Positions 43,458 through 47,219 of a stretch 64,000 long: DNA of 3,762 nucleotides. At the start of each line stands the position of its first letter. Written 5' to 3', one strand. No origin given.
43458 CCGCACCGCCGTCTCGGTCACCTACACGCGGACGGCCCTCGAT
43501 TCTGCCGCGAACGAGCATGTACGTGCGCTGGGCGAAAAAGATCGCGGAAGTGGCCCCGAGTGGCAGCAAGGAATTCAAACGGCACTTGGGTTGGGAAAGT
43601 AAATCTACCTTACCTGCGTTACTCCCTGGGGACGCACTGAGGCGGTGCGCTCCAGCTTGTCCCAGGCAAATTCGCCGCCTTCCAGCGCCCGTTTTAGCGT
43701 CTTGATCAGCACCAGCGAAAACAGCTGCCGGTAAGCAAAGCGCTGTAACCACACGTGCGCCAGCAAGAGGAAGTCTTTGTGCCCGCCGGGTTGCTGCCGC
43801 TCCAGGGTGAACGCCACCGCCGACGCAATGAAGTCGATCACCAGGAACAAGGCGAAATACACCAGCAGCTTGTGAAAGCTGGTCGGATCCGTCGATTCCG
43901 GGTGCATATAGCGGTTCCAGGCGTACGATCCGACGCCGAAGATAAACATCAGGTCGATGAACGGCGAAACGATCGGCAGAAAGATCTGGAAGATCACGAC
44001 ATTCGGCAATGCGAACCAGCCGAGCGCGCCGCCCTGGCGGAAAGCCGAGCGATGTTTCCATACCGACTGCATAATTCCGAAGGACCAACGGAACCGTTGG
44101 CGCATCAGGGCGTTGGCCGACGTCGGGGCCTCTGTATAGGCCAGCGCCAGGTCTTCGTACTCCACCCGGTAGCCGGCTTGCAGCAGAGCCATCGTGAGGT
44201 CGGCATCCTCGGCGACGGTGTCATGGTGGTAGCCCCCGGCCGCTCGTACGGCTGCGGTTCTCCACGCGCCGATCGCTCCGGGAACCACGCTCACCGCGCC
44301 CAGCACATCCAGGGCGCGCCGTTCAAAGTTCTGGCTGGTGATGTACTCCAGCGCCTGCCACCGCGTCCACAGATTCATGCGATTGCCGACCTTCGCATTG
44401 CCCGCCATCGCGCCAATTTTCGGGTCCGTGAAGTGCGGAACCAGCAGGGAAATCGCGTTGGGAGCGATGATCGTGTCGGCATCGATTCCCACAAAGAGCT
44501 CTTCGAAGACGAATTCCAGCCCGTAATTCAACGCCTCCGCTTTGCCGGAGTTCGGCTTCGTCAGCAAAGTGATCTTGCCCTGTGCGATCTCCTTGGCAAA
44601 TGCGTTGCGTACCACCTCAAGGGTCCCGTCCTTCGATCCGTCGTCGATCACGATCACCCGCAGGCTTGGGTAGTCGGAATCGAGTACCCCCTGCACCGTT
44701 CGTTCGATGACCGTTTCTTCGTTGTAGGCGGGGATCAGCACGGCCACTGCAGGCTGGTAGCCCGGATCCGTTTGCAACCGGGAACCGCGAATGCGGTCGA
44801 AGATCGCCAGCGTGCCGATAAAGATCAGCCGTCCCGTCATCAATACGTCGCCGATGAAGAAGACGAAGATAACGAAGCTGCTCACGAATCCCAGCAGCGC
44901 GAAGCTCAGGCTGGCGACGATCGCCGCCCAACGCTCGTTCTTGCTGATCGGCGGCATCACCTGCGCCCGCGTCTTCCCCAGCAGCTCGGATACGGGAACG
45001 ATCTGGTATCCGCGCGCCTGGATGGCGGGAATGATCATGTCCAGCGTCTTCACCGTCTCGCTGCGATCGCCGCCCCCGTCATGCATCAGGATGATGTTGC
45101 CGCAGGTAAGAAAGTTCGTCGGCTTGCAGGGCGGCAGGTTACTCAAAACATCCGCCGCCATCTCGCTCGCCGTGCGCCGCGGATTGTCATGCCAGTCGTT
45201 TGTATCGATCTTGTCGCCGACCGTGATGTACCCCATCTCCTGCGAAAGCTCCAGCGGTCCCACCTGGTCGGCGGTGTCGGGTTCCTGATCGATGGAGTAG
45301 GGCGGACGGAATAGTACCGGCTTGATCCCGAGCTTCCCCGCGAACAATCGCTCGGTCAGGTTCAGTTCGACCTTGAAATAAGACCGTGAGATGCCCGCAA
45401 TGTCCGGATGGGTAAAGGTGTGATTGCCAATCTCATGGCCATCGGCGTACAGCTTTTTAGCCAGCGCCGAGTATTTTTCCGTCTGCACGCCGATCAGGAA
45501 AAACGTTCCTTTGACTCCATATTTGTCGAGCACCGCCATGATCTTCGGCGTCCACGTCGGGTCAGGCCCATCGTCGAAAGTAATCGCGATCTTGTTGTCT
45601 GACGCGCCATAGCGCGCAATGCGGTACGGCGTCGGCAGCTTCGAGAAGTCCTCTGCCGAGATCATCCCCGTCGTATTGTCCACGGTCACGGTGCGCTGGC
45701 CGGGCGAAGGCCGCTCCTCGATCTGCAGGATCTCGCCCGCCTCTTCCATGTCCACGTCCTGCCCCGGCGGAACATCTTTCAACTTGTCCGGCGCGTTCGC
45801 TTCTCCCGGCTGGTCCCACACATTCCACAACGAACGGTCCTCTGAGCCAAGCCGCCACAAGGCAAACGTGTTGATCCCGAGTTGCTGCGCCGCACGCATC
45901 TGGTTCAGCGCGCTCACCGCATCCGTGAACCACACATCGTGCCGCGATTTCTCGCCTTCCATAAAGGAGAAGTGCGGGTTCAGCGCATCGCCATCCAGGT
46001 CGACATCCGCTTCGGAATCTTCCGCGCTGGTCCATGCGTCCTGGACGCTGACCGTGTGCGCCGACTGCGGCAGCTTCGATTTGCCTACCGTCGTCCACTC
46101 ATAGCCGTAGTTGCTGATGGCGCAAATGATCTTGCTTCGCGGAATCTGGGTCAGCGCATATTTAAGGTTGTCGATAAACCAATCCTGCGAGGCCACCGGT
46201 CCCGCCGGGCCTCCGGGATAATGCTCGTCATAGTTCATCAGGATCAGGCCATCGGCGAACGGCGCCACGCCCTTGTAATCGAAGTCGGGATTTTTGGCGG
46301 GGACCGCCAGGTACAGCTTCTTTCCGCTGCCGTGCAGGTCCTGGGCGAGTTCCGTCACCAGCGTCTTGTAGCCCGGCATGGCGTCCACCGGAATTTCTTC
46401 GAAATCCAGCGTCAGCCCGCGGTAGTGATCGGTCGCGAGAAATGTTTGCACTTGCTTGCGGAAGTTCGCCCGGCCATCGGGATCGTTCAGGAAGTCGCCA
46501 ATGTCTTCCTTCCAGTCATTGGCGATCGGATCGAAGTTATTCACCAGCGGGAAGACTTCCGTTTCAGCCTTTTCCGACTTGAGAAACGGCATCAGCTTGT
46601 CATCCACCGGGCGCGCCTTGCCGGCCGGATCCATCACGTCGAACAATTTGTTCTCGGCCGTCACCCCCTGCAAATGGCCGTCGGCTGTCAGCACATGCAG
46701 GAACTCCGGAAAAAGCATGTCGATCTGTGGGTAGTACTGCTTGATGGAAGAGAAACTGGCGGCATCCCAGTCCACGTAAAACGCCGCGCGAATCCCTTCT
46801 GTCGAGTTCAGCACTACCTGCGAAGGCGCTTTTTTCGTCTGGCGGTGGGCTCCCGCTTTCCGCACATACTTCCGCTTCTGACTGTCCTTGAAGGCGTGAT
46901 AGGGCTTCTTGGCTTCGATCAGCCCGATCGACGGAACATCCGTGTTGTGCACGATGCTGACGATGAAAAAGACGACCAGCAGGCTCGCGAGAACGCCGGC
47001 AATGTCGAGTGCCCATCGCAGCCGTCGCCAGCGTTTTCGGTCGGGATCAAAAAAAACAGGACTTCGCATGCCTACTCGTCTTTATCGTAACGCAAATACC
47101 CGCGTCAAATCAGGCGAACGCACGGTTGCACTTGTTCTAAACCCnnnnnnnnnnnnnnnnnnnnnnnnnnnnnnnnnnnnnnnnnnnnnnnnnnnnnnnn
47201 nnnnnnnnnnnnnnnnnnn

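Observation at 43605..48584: Single 1154-aa polypeptide fusing GH18-like, CE4 deacetylase and GT2 processive synthase domains, divergent from a GT39-like glycosyltransferase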

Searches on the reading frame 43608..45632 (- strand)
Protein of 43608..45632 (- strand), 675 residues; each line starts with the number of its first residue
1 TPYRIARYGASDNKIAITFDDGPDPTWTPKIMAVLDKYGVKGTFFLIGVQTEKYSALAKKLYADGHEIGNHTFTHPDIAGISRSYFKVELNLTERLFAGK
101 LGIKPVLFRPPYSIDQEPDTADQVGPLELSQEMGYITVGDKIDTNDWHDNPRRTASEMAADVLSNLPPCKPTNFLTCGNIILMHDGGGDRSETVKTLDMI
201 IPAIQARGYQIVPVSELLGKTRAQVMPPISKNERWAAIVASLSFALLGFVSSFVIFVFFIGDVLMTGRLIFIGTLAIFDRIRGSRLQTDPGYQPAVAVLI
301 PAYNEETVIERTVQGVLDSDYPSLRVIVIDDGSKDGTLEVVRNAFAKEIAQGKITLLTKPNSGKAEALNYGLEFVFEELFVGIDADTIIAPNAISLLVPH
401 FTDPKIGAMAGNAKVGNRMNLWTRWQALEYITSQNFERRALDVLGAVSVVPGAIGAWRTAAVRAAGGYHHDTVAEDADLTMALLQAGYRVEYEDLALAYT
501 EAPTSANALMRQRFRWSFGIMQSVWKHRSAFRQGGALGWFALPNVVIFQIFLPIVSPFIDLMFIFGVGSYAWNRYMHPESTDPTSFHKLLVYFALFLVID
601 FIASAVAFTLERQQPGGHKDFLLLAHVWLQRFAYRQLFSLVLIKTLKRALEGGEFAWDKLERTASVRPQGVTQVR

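Call 75: search_dna_similar(query=window:43608-45632:-, collection=plasmids, mode=protein, max_rows=30, rows=best, max_evalue=1e-40)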
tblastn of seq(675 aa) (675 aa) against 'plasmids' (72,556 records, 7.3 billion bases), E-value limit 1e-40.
Records with a match: 44; places in all: 44; records where one place covers at least 80% of the query: 36.
Best place of each record, by identity: <60% 44.
By first word of the organism name: Bacillus 10; Sphingobium 8; Sulfitobacter 8; Streptomyces 3; Novosphingobium 2; Sphingomonas 2; Deinococcus 2; Natrinema 2; Prevotella 1; Limimaricola 1; and 5 more.
By predicted mobility (MOB-suite, as given by PLSDB): non-mobilizable 28; conjugative 10; mobilizable 6.
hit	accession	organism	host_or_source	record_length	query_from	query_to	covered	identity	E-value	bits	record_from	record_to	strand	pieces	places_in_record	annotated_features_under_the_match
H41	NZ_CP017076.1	Novosphingobium resinovorum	single cell,soil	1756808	1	669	99%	43.9%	2e-158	513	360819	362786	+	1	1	none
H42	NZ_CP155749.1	Sphingomonas parapaucimobilis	Chinese cabbage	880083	1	666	99%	43.4%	2e-161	521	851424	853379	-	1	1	glycosyltransferase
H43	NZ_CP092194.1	Deinococcus sp. KNUC1210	Setaria viridis,cell ...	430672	1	667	99%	43.2%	1e-164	531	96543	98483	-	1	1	glycosyltransferase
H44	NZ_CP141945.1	Novosphingobium sp. RL4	Rheum palmatum L.,Single ...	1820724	1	666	99%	42.1%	7e-153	497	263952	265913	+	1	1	none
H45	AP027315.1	Sphingobium sp. TomMM15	-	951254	1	672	100%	41.7%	3e-144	472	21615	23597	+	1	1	glycosyl transferase family 2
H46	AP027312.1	Sphingobium sp. TomMM7A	-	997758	1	670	99%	41.7%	8e-146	476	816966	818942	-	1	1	glycosyl transferase family 2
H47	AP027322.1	Sphingobium sp. TomTYG43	-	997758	1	670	99%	41.7%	8e-146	476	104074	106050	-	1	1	glycosyl transferase family 2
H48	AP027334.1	Sphingobium sp. TomTYG71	-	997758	1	670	99%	41.7%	8e-146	476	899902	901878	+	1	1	glycosyl transferase family 2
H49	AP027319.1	Sphingobium sp. TomTYG42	-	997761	1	670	99%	41.7%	8e-146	476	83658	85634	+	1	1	glycosyl transferase family 2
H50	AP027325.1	Sphingobium sp. TomTYG46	-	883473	1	670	99%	41.7%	2e-144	472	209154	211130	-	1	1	glycosyl transferase family 2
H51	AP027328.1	Sphingobium sp. TomTYG64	-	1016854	1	670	99%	41.6%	5e-144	471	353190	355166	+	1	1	glycosyl transferase family 2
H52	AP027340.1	Sphingobium sp. TomTYG73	-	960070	1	670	99%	41.4%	1e-142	467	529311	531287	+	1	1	glycosyl transferase family 2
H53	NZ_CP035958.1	Bacillus mycoides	cell culture,soil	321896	1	667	99%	41.0%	2e-161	522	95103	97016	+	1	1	glycosyltransferase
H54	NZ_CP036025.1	Bacillus mycoides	cell culture,soil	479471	1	667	99%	40.8%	5e-161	520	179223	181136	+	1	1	glycosyltransferase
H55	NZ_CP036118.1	Bacillus mycoides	cell culture,soil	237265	1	667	99%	40.5%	2e-159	515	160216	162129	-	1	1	glycosyltransferase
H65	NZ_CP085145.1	Sulfitobacter dubius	cell culture,Sediment from the Channel ...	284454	8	662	97%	38.3%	2e-132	437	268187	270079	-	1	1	glycosyltransferase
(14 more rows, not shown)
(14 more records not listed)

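Call 76: get_annotated_region(hit=H53, flank=5000)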
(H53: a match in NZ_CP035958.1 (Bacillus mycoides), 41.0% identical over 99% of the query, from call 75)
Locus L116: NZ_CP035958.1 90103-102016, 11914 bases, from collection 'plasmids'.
description: Bacillus mycoides strain BPN03/1 plasmid p322
organism: Bacillus mycoides (NCBI taxid 1405)
taxonomy: Bacteria; Bacillota; Bacilli; Bacillales; Bacillaceae; Bacillus; Bacillus mycoides
host: -; source: cell culture,soil; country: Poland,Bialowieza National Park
typing (MOB-suite, as given by PLSDB): mobilizable; relaxase MOBP
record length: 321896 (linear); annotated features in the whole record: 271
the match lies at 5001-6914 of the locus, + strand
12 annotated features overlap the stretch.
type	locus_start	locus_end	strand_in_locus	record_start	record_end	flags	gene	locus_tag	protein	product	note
CDS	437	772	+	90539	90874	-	-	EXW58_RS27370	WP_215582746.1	DUF4064 domain-containing protein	-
CDS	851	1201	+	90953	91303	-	-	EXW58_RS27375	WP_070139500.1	DUF4064 domain-containing protein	-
CDS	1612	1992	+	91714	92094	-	-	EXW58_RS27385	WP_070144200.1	hypothetical protein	-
CDS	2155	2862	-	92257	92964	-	-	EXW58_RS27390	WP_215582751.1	IS6 family transposase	-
CDS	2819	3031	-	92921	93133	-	-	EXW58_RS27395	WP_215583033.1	hypothetical protein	-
CDS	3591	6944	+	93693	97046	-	-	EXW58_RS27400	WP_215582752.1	glycosyltransferase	-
CDS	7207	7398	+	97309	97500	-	-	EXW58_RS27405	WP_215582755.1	hypothetical protein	-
CDS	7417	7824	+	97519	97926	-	-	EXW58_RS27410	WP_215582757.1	hypothetical protein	-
CDS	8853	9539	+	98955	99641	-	-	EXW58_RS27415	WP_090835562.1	IS6 family transposase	-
CDS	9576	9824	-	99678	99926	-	-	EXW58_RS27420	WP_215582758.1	hypothetical protein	-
CDS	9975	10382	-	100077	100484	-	-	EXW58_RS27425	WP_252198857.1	DUF559 domain-containing protein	-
CDS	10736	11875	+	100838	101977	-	-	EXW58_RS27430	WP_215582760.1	DUF3994 domain-containing protein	-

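Call 77: get_annotated_region(hit=H65, flank=5000)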
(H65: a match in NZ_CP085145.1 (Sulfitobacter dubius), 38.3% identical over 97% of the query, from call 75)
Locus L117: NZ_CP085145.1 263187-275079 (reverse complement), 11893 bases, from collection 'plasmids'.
description: Sulfitobacter dubius strain DSM 109990 plasmid pDSM109990_a, complete sequence
organism: Sulfitobacter dubius (NCBI taxid 218673)
taxonomy: Bacteria; Pseudomonadota; Alphaproteobacteria; Rhodobacterales; Roseobacteraceae; Sulfitobacter; Sulfitobacter dubius
host: -; source: cell culture,Sediment from the Channel Sea by Roscoff; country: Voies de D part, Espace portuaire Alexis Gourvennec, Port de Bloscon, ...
typing (MOB-suite, as given by PLSDB): non-mobilizable
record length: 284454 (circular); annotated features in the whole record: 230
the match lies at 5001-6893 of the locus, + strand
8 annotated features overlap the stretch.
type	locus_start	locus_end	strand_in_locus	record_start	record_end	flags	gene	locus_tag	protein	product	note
CDS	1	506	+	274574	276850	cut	-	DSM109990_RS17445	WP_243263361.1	AAA family ATPase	-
CDS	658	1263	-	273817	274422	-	-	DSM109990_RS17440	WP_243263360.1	hypothetical protein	-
CDS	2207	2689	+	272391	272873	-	-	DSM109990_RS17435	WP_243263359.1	DUF995 domain-containing protein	-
CDS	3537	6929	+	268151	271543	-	-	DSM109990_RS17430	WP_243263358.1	glycosyltransferase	-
CDS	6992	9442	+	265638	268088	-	-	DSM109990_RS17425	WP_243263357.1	DUF3131 domain-containing protein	-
CDS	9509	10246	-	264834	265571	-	-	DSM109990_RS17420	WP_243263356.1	hypothetical protein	-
CDS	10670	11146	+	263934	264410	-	-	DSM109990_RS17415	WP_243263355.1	hypothetical protein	-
CDS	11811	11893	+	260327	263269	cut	-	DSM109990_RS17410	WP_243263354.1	hypothetical protein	-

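Call 78: get_annotated_region(hit=H42, flank=5000)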
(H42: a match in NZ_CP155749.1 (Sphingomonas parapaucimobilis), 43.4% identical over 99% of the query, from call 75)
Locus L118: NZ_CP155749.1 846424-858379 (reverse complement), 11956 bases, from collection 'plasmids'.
description: Sphingomonas parapaucimobilis strain YK209 plasmid unnamed1, complete sequence
organism: Sphingomonas parapaucimobilis (NCBI taxid 28213)
taxonomy: Bacteria; Pseudomonadota; Alphaproteobacteria; Sphingomonadales; Sphingomonadaceae; Sphingomonas; Sphingomonas parapaucimobilis
host: -; source: Chinese cabbage; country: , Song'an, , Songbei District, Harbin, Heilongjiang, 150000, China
typing (MOB-suite, as given by PLSDB): non-mobilizable
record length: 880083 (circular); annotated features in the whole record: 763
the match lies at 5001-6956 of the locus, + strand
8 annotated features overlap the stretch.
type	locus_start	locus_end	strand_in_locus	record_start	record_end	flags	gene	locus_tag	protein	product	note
CDS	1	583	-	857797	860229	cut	-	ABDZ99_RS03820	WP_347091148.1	TonB-dependent receptor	-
CDS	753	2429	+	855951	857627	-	-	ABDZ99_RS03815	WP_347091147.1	alkaline phosphatase D family protein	-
CDS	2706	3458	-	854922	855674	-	-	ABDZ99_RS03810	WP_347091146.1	AcvB/VirJ family lysyl-phosphatidylglycerol hydrolase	-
CDS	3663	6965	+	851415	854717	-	-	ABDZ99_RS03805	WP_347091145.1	glycosyltransferase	-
CDS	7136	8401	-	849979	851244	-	-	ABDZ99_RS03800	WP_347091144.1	HAMP domain-containing sensor histidine kinase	GO:0007165 - signal transduction [Evidence IEA]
CDS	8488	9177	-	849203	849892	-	-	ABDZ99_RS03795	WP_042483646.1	response regulator transcription factor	GO:0000160 - phosphorelay signal transduction system [Evidence IEA]; GO:0006355 - regulation of DNA-templated ...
CDS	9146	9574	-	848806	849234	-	-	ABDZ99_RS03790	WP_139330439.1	hypothetical protein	-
CDS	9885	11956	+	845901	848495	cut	mprF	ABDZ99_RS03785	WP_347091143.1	bifunctional lysylphosphatidylglycerol flippase/synthetase MprF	-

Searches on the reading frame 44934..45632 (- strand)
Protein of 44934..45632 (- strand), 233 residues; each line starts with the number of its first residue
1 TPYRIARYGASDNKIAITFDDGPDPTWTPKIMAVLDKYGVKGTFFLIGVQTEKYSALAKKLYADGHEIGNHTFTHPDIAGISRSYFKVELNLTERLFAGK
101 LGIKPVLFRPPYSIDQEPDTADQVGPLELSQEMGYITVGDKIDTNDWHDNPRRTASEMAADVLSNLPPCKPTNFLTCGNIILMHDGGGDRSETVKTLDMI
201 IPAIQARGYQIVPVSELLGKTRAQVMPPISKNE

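Call 109: search_protein_families(library=ncbifam, proteins=[window:44934-45632:-], max_evalue=0.01)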
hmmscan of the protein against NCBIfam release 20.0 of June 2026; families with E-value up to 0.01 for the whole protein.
seq(233 aa): 9 families
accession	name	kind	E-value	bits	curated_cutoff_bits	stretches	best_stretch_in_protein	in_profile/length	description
NF045821.1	PgAcgDacpgdA1_Bac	equivalog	3.1e-37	128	400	1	13-218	88-275/282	peptidoglycan-N-acetylglucosamine deacetylase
TIGR02764.1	spore_ybaN_pdaB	equivalog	1.7e-36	125.8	237.4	1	11-218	4-191/191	polysaccharide deacetylase family sporulation protein PdaB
TIGR04243.1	nodulat_NodB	equivalog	1.5e-29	102.9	240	1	13-213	2-195/197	chitooligosaccharide deacetylase NodB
NF045820.1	PgAcgDacpgdA_Strep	equivalog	4.3e-28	98.3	800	1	14-220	269-450/463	peptidoglycan-N-acetylglucosamine deacetylase PgdA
TIGR02873.1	spore_ylxY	hypoth_equivalog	6.3e-24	84.6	391.5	1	27-218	99-267/268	probable sporulation protein, polysaccharide deacetylase family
TIGR02884.1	spore_pdaA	equivalog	1.1e-23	84.2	298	1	11-217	35-223/224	delta-lactam-biosynthetic de-N-acetylase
NF045822.1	PgAcgDacpgdA2_Bac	equivalog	1.2e-20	74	400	1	8-211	64-255/274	peptidoglycan-N-acetylglucosamine deacetylase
TIGR03006.1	pepcterm_polyde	equivalog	3.4e-11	42.8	276.2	1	29-117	37-126/272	XrtA system polysaccharide deacetylase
NF050820.1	PolSacchBiosHfsH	equivalog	5.5e-06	26.2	400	1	11-80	32-108/249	oligosaccharide deacetylase HfsH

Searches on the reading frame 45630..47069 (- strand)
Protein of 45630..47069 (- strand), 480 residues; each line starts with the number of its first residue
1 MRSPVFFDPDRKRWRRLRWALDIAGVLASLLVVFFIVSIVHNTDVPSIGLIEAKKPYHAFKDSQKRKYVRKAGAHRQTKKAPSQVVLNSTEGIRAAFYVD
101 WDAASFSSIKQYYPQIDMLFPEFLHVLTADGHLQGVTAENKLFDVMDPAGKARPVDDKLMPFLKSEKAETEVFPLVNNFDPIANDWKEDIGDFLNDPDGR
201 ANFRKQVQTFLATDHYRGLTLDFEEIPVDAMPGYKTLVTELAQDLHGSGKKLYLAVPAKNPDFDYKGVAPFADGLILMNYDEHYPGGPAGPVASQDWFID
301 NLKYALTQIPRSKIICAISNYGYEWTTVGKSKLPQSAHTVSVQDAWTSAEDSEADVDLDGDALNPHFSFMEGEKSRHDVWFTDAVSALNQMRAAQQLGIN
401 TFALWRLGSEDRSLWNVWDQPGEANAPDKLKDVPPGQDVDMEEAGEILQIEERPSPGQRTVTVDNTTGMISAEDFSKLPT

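Call 30: search_solved_structures(query=window:45630-46832:-, max_evalue=0.001, show_alignments=3)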
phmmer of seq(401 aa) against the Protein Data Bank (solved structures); distinct sequences matched with E-value up to 0.001: 8.
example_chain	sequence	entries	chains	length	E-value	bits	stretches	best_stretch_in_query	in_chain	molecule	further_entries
3cz8_A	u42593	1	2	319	3.5e-24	88.5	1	109-328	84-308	Putative sporulation-specific glycosylase ydhD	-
5jh8_A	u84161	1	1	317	1.3e-23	86.6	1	71-338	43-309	Probable chitinase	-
4s3k_A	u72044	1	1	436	5.1e-18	68.2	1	184-336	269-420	Spore germination protein YaaH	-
4q6t_A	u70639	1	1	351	1.1e-16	63.9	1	84-339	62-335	Glycosyl hydrolase, family 18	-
4s3j_A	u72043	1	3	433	1.8e-15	59.8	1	184-336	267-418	Cortical-lytic enzyme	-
4wiw_A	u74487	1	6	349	2.4e-09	39.6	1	103-333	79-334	Glycoside hydrolase family 18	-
3bxw_B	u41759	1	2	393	3.9e-07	32.4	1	105-330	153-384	Chitinase domain-containing protein 1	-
3co4_A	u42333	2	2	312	0.00069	21.6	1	112-247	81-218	Chitinase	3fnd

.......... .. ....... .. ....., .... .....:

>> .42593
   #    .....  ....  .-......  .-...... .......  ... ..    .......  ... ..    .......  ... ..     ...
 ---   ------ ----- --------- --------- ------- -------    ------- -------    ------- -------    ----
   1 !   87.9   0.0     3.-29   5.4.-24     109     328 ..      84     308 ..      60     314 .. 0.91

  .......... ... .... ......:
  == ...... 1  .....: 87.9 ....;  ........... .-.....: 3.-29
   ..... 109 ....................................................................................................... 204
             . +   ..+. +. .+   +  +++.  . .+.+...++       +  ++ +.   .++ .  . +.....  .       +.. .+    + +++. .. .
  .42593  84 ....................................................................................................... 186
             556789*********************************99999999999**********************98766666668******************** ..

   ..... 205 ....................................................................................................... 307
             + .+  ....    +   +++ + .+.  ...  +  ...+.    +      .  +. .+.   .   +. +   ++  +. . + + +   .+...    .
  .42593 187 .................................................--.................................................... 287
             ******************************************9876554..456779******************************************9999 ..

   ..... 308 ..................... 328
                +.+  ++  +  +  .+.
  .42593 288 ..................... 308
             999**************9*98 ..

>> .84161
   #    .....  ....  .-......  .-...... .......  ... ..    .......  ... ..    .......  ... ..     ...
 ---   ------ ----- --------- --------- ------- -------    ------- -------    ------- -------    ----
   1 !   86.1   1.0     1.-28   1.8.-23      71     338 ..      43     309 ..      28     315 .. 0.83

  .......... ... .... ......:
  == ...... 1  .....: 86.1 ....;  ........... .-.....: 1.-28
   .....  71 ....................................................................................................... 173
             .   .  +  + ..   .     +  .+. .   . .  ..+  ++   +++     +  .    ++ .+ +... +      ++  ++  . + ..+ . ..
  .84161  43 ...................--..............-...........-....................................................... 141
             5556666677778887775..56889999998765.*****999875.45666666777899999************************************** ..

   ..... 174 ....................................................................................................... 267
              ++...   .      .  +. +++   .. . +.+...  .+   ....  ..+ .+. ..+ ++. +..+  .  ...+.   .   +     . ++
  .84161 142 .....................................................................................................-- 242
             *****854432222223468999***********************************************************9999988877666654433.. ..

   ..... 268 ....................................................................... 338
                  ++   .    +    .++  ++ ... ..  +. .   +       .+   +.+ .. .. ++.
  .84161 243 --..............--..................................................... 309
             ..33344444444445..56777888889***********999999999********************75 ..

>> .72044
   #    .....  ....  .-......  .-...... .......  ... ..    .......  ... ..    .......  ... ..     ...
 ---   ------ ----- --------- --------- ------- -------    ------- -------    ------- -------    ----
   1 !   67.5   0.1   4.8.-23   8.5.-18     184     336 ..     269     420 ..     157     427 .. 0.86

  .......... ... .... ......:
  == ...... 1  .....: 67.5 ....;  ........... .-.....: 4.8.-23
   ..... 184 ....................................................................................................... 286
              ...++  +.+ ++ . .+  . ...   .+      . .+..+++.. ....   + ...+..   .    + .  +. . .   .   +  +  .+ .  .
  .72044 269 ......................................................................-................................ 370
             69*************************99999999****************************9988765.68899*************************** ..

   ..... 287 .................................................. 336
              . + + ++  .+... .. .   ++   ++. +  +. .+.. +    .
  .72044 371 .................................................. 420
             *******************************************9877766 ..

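Call 54: find_homologous_proteins(query=window:45630-47069:-, max_evalue=0.00001)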
Query seq(480 aa) (480 aa): 670 proteins with E <= 0.00001 among 7856 candidates; the best 120 are listed.
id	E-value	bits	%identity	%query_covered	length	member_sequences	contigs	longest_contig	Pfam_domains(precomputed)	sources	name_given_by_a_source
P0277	1.4e-199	682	61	100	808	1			PF01522.27,PF00704.35,PF00535.33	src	-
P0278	6.0e-199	680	62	99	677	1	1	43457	PF01522.27,PF00704.35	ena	-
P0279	1.5e-198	678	60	100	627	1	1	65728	PF01522.27,PF00704.35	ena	-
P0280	3.4e-197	674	61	99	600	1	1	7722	PF01522.27,PF00704.35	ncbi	ncbi:MAG: polysaccharide deacetylase family protein, partial [Candidatus Korobacteraceae bacterium]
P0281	1.2e-196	672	61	99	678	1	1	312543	PF01522.27,PF00704.35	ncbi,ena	-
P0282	2.7e-196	671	61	100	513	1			PF00704.35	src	-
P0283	3.7e-196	670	62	96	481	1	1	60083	PF00704.35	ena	-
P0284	1.4e-194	665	60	99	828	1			PF13641.13,PF01522.27,PF00704.35,PF00535.33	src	-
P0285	9.4e-194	663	60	100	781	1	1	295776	PF01522.27,PF00704.35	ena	-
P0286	1.6e-193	662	59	99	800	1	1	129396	PF01522.27,PF00704.35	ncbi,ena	-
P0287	2.6e-193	661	60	99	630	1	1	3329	PF01522.27,PF00704.35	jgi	jgi:hypothetical protein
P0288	1.5e-191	655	59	100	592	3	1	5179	PF01522.27,PF00704.35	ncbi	ncbi:MAG: polysaccharide deacetylase family protein, partial [Terriglobales bacterium]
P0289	2.8e-191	654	58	99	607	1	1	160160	PF01522.27,PF00704.35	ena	-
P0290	4.0e-191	654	59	99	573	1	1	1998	PF01522.27,PF00704.35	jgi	-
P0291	8.2e-190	650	59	99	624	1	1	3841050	PF01522.27,PF00704.35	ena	-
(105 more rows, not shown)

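Call 109: search_protein_families(library=ncbifam, proteins=[window:45630-46832:-], max_evalue=0.01)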
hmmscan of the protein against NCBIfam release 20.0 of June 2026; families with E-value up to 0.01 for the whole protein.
seq(401 aa): 0 families
